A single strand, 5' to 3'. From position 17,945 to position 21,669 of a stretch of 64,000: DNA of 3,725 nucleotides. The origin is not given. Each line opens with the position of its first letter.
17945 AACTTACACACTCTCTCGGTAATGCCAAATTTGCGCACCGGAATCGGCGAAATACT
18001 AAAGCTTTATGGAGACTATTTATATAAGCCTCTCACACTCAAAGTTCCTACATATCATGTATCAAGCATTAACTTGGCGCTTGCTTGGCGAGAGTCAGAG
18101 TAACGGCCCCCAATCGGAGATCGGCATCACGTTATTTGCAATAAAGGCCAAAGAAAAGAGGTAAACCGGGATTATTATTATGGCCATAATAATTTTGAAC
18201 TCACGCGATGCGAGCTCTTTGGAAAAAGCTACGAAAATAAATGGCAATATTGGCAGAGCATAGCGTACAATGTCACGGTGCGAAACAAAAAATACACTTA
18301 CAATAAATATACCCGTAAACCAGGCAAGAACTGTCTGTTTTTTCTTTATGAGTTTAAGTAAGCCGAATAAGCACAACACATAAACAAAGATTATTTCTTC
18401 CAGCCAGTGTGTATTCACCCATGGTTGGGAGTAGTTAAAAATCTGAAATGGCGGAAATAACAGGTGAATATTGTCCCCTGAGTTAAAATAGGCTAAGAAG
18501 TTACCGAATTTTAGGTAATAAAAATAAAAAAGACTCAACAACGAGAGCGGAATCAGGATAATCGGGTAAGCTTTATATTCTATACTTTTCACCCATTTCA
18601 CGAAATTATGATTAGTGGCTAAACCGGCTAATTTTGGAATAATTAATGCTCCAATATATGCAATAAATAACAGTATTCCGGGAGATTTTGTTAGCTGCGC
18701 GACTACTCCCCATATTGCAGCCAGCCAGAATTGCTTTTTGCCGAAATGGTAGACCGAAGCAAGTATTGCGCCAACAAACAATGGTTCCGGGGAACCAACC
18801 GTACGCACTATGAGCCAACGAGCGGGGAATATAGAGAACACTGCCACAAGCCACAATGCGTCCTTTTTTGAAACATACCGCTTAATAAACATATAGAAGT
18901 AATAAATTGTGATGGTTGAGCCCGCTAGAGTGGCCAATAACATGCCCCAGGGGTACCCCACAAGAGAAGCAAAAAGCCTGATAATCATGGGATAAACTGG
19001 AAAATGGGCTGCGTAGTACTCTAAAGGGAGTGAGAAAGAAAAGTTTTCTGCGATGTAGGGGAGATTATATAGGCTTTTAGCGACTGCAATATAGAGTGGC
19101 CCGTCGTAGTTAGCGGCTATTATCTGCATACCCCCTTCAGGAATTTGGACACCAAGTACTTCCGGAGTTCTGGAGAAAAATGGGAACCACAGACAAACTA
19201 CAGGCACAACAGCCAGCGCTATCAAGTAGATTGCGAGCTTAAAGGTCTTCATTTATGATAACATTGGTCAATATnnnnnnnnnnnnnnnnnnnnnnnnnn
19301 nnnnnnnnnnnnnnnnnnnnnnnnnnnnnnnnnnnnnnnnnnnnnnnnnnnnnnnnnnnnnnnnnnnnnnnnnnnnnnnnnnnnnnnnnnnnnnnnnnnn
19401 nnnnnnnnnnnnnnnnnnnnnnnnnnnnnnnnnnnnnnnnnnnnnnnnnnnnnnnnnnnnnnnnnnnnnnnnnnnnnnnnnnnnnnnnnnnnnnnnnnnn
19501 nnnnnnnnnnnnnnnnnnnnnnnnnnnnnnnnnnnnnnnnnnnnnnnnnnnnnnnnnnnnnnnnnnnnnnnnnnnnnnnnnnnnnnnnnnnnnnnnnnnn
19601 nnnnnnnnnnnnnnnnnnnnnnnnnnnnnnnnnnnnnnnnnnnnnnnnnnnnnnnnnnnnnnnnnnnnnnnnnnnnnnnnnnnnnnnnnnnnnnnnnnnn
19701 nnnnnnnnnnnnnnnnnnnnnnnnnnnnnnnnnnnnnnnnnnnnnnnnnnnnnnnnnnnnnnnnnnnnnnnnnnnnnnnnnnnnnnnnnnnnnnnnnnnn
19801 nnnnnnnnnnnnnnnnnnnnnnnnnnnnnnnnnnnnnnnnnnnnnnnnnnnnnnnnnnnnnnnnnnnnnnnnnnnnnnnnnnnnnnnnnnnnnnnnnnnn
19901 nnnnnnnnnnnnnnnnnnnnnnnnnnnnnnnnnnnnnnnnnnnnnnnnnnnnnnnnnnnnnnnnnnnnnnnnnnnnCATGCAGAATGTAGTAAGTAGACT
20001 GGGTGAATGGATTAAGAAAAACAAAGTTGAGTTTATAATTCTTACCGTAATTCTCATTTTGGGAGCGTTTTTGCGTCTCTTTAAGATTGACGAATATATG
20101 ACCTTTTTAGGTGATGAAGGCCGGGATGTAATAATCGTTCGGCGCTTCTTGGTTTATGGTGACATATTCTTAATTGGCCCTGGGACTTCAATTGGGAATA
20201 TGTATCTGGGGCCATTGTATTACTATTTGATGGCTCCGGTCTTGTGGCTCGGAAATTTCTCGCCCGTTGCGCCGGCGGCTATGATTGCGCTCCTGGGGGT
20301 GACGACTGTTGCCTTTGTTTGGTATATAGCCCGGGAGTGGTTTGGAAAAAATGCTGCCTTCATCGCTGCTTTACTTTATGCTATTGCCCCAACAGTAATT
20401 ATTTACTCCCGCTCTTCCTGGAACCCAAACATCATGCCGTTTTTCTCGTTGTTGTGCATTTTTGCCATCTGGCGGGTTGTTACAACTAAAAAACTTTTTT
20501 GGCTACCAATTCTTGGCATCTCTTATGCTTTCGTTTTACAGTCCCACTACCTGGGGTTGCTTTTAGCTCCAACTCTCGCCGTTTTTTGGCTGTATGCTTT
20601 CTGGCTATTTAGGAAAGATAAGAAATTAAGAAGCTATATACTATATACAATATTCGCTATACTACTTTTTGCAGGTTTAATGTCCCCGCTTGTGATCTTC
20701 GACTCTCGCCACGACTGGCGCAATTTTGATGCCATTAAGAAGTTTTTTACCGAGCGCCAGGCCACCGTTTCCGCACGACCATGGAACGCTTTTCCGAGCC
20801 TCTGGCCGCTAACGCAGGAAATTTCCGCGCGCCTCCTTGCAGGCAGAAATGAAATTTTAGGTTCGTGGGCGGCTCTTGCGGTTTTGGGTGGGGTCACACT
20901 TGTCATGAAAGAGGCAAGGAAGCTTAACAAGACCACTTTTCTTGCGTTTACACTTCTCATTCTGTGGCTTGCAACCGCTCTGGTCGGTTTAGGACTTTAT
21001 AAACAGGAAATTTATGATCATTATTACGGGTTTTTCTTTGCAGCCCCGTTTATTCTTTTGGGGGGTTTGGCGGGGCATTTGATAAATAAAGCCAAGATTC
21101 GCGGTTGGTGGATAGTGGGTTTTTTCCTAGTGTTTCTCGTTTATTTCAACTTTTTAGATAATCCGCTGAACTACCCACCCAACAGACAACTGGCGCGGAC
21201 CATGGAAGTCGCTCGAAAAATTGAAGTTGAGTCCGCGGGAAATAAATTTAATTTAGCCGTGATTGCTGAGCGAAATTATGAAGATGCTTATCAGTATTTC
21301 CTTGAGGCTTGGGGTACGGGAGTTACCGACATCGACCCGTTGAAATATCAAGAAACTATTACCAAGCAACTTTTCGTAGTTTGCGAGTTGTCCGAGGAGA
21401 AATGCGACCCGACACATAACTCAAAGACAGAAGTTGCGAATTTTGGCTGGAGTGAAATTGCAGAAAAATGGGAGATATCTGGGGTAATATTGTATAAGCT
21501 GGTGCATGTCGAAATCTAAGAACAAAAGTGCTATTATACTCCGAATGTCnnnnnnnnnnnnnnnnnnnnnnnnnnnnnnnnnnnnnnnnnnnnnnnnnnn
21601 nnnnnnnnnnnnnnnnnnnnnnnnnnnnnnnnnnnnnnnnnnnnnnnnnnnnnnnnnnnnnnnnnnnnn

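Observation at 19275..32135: Iterated cassettes of DPM1-like GT2 immediately followed by a GT-C membrane transferase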

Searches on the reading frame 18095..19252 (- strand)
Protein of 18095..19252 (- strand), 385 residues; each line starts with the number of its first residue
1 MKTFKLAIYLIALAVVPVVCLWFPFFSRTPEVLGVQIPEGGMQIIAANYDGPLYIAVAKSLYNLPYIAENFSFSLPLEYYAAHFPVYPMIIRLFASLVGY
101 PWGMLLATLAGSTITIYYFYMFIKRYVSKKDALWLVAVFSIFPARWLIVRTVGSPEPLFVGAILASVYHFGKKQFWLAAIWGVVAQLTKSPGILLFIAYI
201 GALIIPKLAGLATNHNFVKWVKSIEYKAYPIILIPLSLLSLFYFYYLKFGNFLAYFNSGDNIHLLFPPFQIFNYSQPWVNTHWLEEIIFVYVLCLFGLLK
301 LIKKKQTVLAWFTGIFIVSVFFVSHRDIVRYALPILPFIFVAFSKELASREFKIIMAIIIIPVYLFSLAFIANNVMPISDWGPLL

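Call 5: search_protein_families(library=pfam, proteins=[window:18095-19252:-], max_evalue=0.01)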
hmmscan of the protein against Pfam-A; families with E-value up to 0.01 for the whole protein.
window:18095-19252:- (385 aa): 0 families

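Call 37: search_protein_families(library=pfam, proteins=[window:18095-19252:-], max_evalue=1)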
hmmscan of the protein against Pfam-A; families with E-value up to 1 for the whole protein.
window:18095-19252:- (385 aa): 0 families

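Call 47: search_solved_structures(query=A3, max_evalue=10)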
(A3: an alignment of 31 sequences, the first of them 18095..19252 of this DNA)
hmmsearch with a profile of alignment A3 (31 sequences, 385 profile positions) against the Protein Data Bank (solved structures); distinct sequences matched with E-value up to 10: 1.
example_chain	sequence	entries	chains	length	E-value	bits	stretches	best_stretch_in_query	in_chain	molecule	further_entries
6kac_F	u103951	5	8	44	0.069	15.6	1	136-169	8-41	Cytochrome b559 subunit beta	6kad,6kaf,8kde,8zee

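Call 49: find_homologous_proteins(query=window:18095-19252:-, max_evalue=0.00001)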
Query window:18095-19252:- (385 aa): 2167 proteins with E <= 0.00001 among 8000 candidates; the best 120 are listed.
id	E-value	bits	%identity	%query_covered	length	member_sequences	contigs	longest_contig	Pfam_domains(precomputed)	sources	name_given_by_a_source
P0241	4.4e-248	841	100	100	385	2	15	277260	-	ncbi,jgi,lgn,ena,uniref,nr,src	ncbi:hypothetical protein A2803_02710 [Candidatus Woesebacteria bacterium RIFCSPHIGHO2_01_FULL_44_21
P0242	8.2e-204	695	79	100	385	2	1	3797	-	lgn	-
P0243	2.5e-202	690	78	100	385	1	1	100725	-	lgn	-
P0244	3.6e-194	664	75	100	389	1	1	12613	-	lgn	-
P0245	4.2e-194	663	77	96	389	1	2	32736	-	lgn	-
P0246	2.2e-193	661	74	100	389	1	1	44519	-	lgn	-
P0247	1.6e-191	655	74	100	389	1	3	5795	-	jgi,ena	jgi:hypothetical protein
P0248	3.7e-185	634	71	100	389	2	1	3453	-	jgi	-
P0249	7.3e-184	630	76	92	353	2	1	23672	-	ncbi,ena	-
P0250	7.6e-184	630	69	100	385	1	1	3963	-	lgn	-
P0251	2.9e-183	628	71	100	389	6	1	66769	-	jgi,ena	-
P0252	2.1e-182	625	70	100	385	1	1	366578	-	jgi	-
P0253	3.6e-182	624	69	100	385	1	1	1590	-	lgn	-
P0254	2.9e-181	621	70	100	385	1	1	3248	-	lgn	-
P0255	3.5e-181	621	70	100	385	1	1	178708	-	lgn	-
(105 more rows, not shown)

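Call 55: predict_structure(alignment_id=A4)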
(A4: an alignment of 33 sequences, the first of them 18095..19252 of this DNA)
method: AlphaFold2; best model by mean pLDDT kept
length: 385 residues; sequences in the alignment: 33
mean_pLDDT: 85.8   pTM: 0.88
mean pLDDT of the five models: 85.8, 85.0, 84.6, 84.3, 82.6
residues with pLDDT >= 90: 205; 70-90: 124; 50-70: 54; < 50: 2
segments of 3 or more residues with pLDDT < 50: none
pLDDT, mean of each block of 10 residues (from residue 1): 91 96 91 87 73 84 83 70 82 92 92 98 97 97 93 92 97 96 89 89 87 83 89 93 88 72 56 57 73 94 94 87 70 93 97 96 92 64 57
secondary structure, 60 per line:
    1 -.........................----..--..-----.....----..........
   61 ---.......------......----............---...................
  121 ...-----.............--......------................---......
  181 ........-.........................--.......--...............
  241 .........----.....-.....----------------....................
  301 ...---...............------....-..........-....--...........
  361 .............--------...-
elements in order: H2-26 H42-46 H51-60 H64-70 H77-82 H87-98 H102-123 H129-141 H144-149 H156-171 H175-188 H190-214 H217-223 H226-249 H254-258 H260-264 H281-303 H307-321 H328-331 H333-342 H344-347 H350-373

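Call 57: fold_search(model_id=the predicted structure, library=pdb)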
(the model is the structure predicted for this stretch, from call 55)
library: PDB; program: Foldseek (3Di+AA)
matches with E <= 10: 226; with E <= 0.001: 0
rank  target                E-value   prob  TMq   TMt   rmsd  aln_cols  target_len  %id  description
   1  7oci_F                2.0e-03  1.00  0.49  0.32  10.3       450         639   13  Cryo-EM structure of yeast Ost6p containing oligosaccharyltransferase complex (released 2022-02-16)
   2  5f15                  4.2e-03  1.00  0.53  0.41   6.9       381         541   14  Crystal Structure of ArnT from Cupriavidus metallidurans bound to Undecaprenyl phosphate (released 2016-02-17)
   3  6ftg_5                5.2e-03  1.00  0.50  0.33  14.5       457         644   12  Subtomogram average of OST-containing ribosome-translocon complexes from canine rough microsomal membranes (released 2018-03-21)
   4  9s6u_A                5.4e-03  1.00  0.50  0.38   7.8       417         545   12  Ternary cryo-EM structure of human ALG9 with Dol25-PP-GlcNAc2Man8, Dol25-P-Man and Fab (released 2026-03-18)
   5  6gxc_A                5.4e-03  1.00  0.47  0.29  11.0       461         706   13  Bacterial oligosaccharyltransferase PglB in complex with an inhibitory peptide and a reactive lipid-linked oligosaccha (released 2018-11-14)
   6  8imx_U                5.8e-03  1.00  0.48  0.45  10.7       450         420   16  Cryo-EM structure of GPI-T with a chimeric GPI-anchored protein (released 2023-08-16)
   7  5ezm                  6.6e-03  1.00  0.50  0.38   7.9       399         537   15  Crystal Structure of ArnT from Cupriavidus metallidurans in the apo state (released 2016-02-17)
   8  9i5k_A                7.1e-03  1.00  0.55  0.45   8.6       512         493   12  Structure of the Chaetomium thermophilum Pmt4 homodimer (C2 symmetry) (released 2025-12-24)
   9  9wno_A                1.0e-02  1.00  0.44  0.42  11.8       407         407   16  Cryo-EM structure of Candida glabrata GPI mannosyltransferase I bound to Dol-P-Man (released 2025-12-03)
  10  6ezn_F                1.3e-02  1.00  0.49  0.32  10.5       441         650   13  Cryo-EM structure of the yeast oligosaccharyltransferase (OST) complex (released 2018-01-17)
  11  6s7t_A                1.3e-02  1.00  0.51  0.31  11.9       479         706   11  Cryo-EM structure of human oligosaccharyltransferase complex OST-B (released 2019-12-18)
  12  6s7o_A                1.4e-02  1.00  0.46  0.31  14.6       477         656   12  Cryo-EM structure of human oligosaccharyltransferase complex OST-A (released 2019-12-18)
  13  8agb_A                1.6e-02  1.00  0.46  0.30  12.9       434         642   14  Structure of yeast oligosaccharylransferase complex with lipid-linked oligosaccharide bound (released 2022-12-07)
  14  6c26_A                1.7e-02  1.00  0.49  0.32  12.9       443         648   14  The Cryo-EM structure of a eukaryotic oligosaccharyl transferase complex (released 2018-01-31)
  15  9s6s_A                1.8e-02  1.00  0.49  0.38   8.1       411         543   12  Ternary cryo-EM structure of human ALG9 with Dol25-PP-GlcNAc2Man6, Dol25-P-Man and Fab (released 2026-03-18)
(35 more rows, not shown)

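Call 67: search_protein_families(library=ncbifam, proteins=[window:18095-19252:-], max_evalue=0.01)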
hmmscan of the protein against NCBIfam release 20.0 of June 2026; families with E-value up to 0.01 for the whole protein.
window:18095-19252:- (385 aa): 1 family
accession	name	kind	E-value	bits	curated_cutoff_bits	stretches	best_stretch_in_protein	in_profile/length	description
NF046093.1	AZOBR_p60025_fam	subfamily_domain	5.8e-08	32.2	150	1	48-205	61-213/232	AZOBR_p60025 family cell surface glycopolymer formation protein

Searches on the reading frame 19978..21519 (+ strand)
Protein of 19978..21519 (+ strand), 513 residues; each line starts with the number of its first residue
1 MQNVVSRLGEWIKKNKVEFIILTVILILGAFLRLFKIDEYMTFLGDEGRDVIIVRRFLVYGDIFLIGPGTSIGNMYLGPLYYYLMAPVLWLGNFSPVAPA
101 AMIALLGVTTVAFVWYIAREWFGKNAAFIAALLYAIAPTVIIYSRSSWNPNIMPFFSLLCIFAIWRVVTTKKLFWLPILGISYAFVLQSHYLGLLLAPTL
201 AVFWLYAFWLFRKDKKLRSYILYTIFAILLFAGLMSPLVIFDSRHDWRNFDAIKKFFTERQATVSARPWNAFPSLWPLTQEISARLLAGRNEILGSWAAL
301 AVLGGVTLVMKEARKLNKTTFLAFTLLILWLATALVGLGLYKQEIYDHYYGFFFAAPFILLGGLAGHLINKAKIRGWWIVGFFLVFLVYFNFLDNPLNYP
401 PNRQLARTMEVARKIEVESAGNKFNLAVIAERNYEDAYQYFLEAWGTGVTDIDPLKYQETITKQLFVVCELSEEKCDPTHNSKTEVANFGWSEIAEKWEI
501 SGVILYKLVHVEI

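Call 4: search_protein_families(library=pfam, proteins=[window:19978-21519:+], max_evalue=0.01)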
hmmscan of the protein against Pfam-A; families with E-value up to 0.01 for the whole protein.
window:19978-21519:+ (513 aa): 3 families
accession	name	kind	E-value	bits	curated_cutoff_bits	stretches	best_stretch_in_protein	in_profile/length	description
PF13231.12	PMT_2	-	4.4e-11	43.7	26.1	1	79-239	4-158/160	Dolichyl-phosphate-mannose-protein mannosyltransferase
PF02366.24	PMT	-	2e-05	24.7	22.7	1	98-240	84-232/245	Dolichyl-phosphate-mannose-protein mannosyltransferase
PF02516.20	STT3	-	8.8e-05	22.6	24.5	1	100-332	99-335/405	Oligosaccharyl transferase STT3, N-terminal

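Call 66: search_solved_structures(query=window:19978-21519:+, max_evalue=1)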
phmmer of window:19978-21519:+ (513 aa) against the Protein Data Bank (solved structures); distinct sequences matched with E-value up to 1: 0.

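Call 67: search_protein_families(library=ncbifam, proteins=[window:19978-21519:+], max_evalue=0.01)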
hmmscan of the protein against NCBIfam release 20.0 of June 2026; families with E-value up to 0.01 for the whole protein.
window:19978-21519:+ (513 aa): 2 families
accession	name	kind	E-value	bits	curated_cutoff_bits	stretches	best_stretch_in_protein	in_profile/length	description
TIGR03663.1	TIGR03663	subfamily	1.1e-09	37.8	126.25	1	21-339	3-311/435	flippase activity-associated protein Agl23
TIGR04154.1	archaeo_STT3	subfamily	0.0094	14.3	450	1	76-250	68-269/831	oligosaccharyl transferase, archaeosortase A system-associated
